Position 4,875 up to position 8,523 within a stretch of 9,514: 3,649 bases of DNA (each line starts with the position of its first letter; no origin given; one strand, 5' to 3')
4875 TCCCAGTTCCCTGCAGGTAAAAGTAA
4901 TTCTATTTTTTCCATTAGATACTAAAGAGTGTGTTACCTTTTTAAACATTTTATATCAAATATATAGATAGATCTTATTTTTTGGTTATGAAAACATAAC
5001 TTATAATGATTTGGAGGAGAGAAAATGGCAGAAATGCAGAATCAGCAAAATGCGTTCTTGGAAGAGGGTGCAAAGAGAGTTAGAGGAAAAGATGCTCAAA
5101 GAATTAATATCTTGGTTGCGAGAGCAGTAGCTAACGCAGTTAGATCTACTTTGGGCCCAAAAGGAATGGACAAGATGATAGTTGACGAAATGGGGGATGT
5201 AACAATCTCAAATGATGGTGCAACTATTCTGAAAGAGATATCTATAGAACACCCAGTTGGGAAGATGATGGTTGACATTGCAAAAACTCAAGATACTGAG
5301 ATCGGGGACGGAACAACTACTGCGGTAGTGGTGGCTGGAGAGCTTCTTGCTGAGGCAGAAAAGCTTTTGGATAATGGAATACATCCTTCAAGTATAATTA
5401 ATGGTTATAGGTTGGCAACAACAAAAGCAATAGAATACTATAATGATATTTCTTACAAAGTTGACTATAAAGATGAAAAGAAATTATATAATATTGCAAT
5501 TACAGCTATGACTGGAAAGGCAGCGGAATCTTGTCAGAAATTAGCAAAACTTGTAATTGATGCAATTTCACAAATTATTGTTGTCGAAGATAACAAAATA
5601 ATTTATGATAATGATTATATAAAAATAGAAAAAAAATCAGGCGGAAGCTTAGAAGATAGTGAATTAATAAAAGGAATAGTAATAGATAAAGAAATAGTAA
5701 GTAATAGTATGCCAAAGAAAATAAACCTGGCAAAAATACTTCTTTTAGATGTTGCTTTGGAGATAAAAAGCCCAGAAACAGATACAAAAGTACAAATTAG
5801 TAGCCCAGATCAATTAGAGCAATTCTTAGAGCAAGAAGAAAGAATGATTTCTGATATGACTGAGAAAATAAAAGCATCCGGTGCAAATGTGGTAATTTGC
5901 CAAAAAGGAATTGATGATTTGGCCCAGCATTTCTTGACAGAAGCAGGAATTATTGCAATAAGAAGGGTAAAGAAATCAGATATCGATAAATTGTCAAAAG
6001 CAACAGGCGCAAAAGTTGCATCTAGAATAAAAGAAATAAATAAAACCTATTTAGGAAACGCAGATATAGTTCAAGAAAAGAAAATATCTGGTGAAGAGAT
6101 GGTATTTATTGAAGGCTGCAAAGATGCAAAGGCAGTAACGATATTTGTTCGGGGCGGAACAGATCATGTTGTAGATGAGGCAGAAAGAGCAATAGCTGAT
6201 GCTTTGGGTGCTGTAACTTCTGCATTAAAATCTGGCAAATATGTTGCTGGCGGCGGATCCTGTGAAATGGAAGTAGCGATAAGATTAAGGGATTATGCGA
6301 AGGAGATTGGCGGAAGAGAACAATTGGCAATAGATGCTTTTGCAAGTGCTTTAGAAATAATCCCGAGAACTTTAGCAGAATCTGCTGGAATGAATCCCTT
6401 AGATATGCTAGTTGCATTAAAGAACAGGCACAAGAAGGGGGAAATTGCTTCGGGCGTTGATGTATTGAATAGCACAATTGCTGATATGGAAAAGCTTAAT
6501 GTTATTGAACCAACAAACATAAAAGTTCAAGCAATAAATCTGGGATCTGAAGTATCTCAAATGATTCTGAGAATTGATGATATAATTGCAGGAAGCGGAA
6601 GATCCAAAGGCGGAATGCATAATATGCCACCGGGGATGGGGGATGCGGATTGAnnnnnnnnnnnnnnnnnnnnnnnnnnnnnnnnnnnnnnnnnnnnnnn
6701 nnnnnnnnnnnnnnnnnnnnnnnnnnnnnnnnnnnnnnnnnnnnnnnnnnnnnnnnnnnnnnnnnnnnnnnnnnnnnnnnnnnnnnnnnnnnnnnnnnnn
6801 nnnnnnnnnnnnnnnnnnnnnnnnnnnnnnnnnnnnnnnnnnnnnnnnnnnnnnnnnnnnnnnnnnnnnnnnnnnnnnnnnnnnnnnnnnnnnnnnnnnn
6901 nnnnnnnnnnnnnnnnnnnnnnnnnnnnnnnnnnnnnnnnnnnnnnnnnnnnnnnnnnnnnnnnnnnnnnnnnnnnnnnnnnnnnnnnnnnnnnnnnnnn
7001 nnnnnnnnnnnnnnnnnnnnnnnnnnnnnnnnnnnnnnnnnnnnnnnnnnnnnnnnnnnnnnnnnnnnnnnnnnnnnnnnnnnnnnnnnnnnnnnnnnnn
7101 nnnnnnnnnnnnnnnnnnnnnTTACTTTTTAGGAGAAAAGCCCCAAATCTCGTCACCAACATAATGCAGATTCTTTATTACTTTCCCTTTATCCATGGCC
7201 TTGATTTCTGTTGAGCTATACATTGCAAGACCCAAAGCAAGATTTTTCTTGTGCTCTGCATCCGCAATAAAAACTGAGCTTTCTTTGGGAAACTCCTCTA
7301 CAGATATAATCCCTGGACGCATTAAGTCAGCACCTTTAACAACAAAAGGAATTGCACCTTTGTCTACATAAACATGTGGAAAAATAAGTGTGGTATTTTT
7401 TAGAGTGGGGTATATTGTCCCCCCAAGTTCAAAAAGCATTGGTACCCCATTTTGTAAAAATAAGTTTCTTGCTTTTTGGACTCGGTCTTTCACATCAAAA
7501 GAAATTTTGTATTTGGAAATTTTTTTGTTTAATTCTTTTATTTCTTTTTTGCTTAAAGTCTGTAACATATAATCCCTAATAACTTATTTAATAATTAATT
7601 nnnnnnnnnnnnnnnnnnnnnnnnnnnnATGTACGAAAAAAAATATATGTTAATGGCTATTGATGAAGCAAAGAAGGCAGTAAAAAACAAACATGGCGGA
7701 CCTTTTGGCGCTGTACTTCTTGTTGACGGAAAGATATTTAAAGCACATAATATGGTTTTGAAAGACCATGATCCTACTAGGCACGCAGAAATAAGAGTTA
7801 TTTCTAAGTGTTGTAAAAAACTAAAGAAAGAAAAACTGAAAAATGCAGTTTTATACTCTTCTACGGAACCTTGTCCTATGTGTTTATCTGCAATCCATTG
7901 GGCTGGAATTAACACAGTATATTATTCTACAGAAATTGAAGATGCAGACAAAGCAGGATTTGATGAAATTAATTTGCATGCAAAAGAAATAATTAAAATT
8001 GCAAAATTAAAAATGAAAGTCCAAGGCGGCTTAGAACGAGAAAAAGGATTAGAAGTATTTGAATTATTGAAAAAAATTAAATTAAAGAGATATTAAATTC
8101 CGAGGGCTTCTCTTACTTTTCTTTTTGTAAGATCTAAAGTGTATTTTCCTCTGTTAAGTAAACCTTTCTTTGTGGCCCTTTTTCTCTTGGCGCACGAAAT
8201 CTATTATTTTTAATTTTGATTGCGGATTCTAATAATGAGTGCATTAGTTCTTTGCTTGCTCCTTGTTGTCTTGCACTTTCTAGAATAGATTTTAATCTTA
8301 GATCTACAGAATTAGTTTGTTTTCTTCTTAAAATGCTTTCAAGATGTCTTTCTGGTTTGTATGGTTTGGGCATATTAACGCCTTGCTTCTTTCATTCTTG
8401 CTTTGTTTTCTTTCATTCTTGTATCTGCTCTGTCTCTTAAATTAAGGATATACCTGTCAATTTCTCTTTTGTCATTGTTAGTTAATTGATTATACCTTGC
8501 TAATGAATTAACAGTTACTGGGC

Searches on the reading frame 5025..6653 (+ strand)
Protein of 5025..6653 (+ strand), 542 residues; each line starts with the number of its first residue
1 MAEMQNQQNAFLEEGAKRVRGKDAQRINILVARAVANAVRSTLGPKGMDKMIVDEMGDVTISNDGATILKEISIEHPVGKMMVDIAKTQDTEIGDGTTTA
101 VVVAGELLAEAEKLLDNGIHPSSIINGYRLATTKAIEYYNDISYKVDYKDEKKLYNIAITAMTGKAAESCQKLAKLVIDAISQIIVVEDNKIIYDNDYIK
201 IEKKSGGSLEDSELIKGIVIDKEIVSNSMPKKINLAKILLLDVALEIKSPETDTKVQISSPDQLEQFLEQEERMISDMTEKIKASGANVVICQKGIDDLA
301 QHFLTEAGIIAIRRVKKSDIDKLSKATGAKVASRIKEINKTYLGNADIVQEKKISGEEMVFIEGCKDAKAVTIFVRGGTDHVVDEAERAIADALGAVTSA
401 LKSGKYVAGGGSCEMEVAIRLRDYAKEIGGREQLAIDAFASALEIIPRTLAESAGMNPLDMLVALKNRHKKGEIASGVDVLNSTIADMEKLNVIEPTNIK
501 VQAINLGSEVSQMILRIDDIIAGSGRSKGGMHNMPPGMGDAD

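Call 4: search_protein_families(library=pfam, proteins=[window:5025-6653:+], max_evalue=0.01)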
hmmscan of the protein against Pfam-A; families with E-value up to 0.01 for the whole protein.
window:5025-6653:+ (542 aa): 2 families
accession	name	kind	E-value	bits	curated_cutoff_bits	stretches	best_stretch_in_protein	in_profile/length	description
PF00118.29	Cpn60_TCP1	-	5.1e-180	599.8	34.3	1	35-522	1-487/490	TCP-1/cpn60 chaperonin family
PF04985.20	Phage_tube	-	0.00099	19.4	22.4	1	363-440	70-146/165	Phage tail tube protein FII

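Call 82: list_cluster_members(proteins=[L006:8854-10080:+, L006:10621-11388:+, L005:2434-3426:+, L011:2515-3504:+, window:5025-6653:+, window:921-3002:+, L006:1685-3832:+, L132:1956-2906:-])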
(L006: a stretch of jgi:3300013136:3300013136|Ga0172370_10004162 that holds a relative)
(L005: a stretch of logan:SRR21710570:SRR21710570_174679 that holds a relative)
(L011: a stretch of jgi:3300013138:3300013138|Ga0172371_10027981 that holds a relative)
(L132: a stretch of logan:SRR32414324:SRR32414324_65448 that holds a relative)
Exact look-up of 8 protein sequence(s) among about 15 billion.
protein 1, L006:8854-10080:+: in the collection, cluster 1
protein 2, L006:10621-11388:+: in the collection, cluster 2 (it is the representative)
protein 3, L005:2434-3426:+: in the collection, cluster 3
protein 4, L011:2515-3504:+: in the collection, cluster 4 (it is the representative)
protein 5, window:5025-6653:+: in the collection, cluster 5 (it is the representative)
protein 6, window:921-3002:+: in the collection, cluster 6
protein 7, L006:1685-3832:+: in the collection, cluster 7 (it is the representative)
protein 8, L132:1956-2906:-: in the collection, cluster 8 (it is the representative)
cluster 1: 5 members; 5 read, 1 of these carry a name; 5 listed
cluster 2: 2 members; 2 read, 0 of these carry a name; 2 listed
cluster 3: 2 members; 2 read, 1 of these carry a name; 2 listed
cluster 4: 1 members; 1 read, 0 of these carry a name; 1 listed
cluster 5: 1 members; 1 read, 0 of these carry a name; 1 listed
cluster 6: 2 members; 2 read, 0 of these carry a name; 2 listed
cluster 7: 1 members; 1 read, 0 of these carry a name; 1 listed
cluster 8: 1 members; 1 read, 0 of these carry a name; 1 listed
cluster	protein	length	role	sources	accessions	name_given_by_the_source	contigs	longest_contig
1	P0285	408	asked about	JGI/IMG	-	-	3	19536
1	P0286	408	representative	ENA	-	-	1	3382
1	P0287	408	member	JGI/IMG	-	DNA primase small subunit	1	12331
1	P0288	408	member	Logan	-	-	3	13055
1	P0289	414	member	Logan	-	-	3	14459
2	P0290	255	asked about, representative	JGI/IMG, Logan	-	-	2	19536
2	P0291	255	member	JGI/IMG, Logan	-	-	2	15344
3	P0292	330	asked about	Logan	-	-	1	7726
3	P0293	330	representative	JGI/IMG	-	DNA primase large subunit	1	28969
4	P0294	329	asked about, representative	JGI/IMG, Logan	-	-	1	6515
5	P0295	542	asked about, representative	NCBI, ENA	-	-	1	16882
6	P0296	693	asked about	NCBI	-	-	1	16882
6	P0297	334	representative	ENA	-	-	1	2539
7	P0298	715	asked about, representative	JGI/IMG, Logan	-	-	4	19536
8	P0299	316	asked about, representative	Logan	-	-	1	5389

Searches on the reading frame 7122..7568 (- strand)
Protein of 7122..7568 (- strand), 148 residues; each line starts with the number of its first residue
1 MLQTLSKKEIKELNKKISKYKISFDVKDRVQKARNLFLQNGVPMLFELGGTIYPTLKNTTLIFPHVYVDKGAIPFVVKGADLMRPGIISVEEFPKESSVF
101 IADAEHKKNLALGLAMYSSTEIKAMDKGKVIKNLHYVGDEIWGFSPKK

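Call 4: search_protein_families(library=pfam, proteins=[window:7122-7568:-], max_evalue=0.01)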
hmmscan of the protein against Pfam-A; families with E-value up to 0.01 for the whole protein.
window:7122-7568:- (148 aa): 2 families
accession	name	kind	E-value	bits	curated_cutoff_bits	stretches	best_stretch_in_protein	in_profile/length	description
PF01472.26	PUA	-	6.5e-19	68.1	24.8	1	64-136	1-73/74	PUA domain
PF09183.16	DUF1947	-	1.9e-09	38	22.5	1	5-57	5-60/65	Domain of unknown function (DUF1947)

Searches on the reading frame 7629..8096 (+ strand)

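Call 4: search_protein_families(library=pfam, proteins=[window:7629-8096:+], max_evalue=0.01)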
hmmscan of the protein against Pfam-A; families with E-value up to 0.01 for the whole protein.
window:7629-8096:+ (155 aa): 8 families
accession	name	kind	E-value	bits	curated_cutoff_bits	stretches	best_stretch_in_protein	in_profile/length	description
PF00383.29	dCMP_cyt_deam_1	-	7.2e-25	87.3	25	1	3-100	4-101/102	Cytidine and deoxycytidylate deaminase zinc-binding region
PF14437.12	MafB19-deam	-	3.1e-19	69.7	27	1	3-110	3-110/142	MafB19-like deaminase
PF18750.7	SNAD4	-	1.3e-06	28.9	27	1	41-89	22-71/130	Secreted Novel AID/APOBEC-like Deaminase 4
PF18772.7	APOBEC2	-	7e-05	23.3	26.8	1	40-89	39-89/175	APOBEC2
PF08210.17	APOBEC_N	-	0.00044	20.8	25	1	38-89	33-85/170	APOBEC-like N-terminal domain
PF14439.12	Bd3614-deam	-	0.0005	20.5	38.5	1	48-102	32-91/113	Bd3614-like deaminase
PF18778.7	NAD1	-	0.00056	20.5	27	1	42-89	41-90/175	Novel AID APOBEC clade 1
PF18782.7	NAD2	-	0.0022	18.6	27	1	38-89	42-94/179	Novel AID APOBEC clade 2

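Call 8: search_protein_families(library=padloc, proteins=[window:7629-8096:+], max_evalue=0.1)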
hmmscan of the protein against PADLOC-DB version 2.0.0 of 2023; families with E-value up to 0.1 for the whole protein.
window:7629-8096:+ (155 aa): 1 family
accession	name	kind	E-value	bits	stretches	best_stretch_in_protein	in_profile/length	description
PDLC02373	dCTPase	-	6.5e-08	29.9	1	46-99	434-485/630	-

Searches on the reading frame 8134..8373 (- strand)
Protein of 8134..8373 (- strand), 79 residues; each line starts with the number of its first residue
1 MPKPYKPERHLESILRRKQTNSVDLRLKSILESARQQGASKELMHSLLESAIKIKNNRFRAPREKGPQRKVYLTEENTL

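Call 4: search_protein_families(library=pfam, proteins=[window:8134-8373:-], max_evalue=0.01)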
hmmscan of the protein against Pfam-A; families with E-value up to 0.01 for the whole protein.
window:8134-8373:- (79 aa): 0 families

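Call 7: search_protein_families(library=ncbifam, proteins=[window:8134-8373:-], max_evalue=0.1)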
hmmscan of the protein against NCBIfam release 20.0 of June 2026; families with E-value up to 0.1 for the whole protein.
window:8134-8373:- (79 aa): 0 families

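Call 8: search_protein_families(library=padloc, proteins=[window:8134-8373:-], max_evalue=0.1)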
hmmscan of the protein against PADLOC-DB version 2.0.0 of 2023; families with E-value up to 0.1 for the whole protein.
window:8134-8373:- (79 aa): 0 families

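Call 26: find_homologous_proteins(query=window:8134-8373:-, max_evalue=0.01)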
Query window:8134-8373:- (79 aa): 3 proteins with E <= 0.01 among 7 candidates.
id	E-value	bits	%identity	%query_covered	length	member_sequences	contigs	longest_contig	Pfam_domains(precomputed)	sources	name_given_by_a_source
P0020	7.9e-41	154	97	100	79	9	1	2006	-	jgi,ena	-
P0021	5.6e-37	142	89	100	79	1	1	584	-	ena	-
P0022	2.1e-31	125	78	94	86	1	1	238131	-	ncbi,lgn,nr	ncbi:MAG: hypothetical protein PHH82_01350 [Candidatus ainarchaeum sp.]|nr:hypothetical protein [Can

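Call 84: search_protein_families(library=phrogs, proteins=[window:8134-8373:-], max_evalue=0.01)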
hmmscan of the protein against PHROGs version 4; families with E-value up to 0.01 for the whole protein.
window:8134-8373:- (79 aa): 0 families

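Call 87: predict_structure(alignment_id=A7)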
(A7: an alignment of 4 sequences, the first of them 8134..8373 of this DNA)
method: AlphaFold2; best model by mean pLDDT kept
length: 79 residues; sequences in the alignment: 4
mean_pLDDT: 66.5   pTM: 0.36
mean pLDDT of the five models: 66.5, 65.2, 64.6, 63.2, 62.0
residues with pLDDT >= 90: 0; 70-90: 38; 50-70: 28; < 50: 13
segments of 3 or more residues with pLDDT < 50: 69-79
pLDDT, mean of each block of 10 residues (from residue 1): 71 61 72 84 81 67 50 44
secondary structure, 60 per line:
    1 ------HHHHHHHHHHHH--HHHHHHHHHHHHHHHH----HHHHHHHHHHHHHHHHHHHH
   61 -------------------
elements in order: H7-18 H21-36 H41-60

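Call 89: fold_search(model_id=the predicted structure, library=pdb)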
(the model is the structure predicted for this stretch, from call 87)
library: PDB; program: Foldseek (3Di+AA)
matches with E <= 10: 52; with E <= 0.001: 0
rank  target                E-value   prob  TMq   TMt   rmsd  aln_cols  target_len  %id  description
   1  9l5s_V                2.1e+00  0.33  0.44  0.43   8.1        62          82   16  Cryo-EM structure of the thermophile spliceosome (state B*Q1) (released 2025-03-12)
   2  8yor_E                2.8e+00  0.35  0.36  0.59   2.4        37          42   27  Complex of HARSWHEP and a-HARSWHEP Fab (released 2025-02-12)
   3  5lcy_A                3.4e+00  0.18  0.35  0.31   5.6        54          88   17  Formaldehyde-Responsive Regulator FrmR E64H variant from Salmonella enterica serovar Typhimurium (released 2016-08-10)
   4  8cwy_B                3.4e+00  0.15  0.33  0.35   5.0        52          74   25  Accurate computational design of genetically encoded 3D protein crystals (released 2023-11-01)
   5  4d7t_B                3.7e+00  0.41  0.45  0.22   2.8        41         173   20  Structure of the SthK Carboxy-Terminal Region in complex with cAMP (released 2015-02-11)
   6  5lcy_B                3.9e+00  0.20  0.38  0.34   6.0        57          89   16  Formaldehyde-Responsive Regulator FrmR E64H variant from Salmonella enterica serovar Typhimurium (released 2016-08-10)
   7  7udk_A                4.2e+00  0.20  0.41  0.21  12.2        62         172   26  Crystal structure of designed helical repeat protein RPB_LRP2_R4 bound to LRPx4 peptide (released 2023-03-22)
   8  4uzx_MODEL_1_A        4.5e+00  0.14  0.34  0.38   7.3        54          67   18  High-resolution NMR structures of the domains of Saccharomyces cerevisiae Tho1 (released 2014-12-17)
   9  2rn7_MODEL_1_A        4.5e+00  0.03  0.21  0.16  14.1        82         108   13  NMR solution structure of TnpE protein from Shigella flexneri. Northeast Structural Genomics Target SfR125 (released 2008-01-15)
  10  6b87_B                4.9e+00  0.28  0.37  0.31   2.2        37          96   24  Crystal structure of transmembrane protein TMHC2_E (released 2018-03-14)
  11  8yor_F                4.9e+00  0.21  0.35  0.59   2.4        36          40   28  Complex of HARSWHEP and a-HARSWHEP Fab (released 2025-02-12)
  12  5j0k_A                4.9e+00  0.13  0.36  0.38   5.5        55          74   27  De novo design of protein homo-oligomers with modular hydrogen bond network-mediated specificity (released 2016-05-25)
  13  6b87_A                5.6e+00  0.25  0.38  0.31   2.1        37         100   24  Crystal structure of transmembrane protein TMHC2_E (released 2018-03-14)
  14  8enk_E                5.6e+00  0.21  0.36  0.49   2.7        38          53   21  Crystal structure of UAP56 in complex with Tho1, the yeast homolog of human SARNP (released 2023-08-16)
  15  5j0k_B                5.6e+00  0.11  0.35  0.38   5.6        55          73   27  De novo design of protein homo-oligomers with modular hydrogen bond network-mediated specificity (released 2016-05-25)
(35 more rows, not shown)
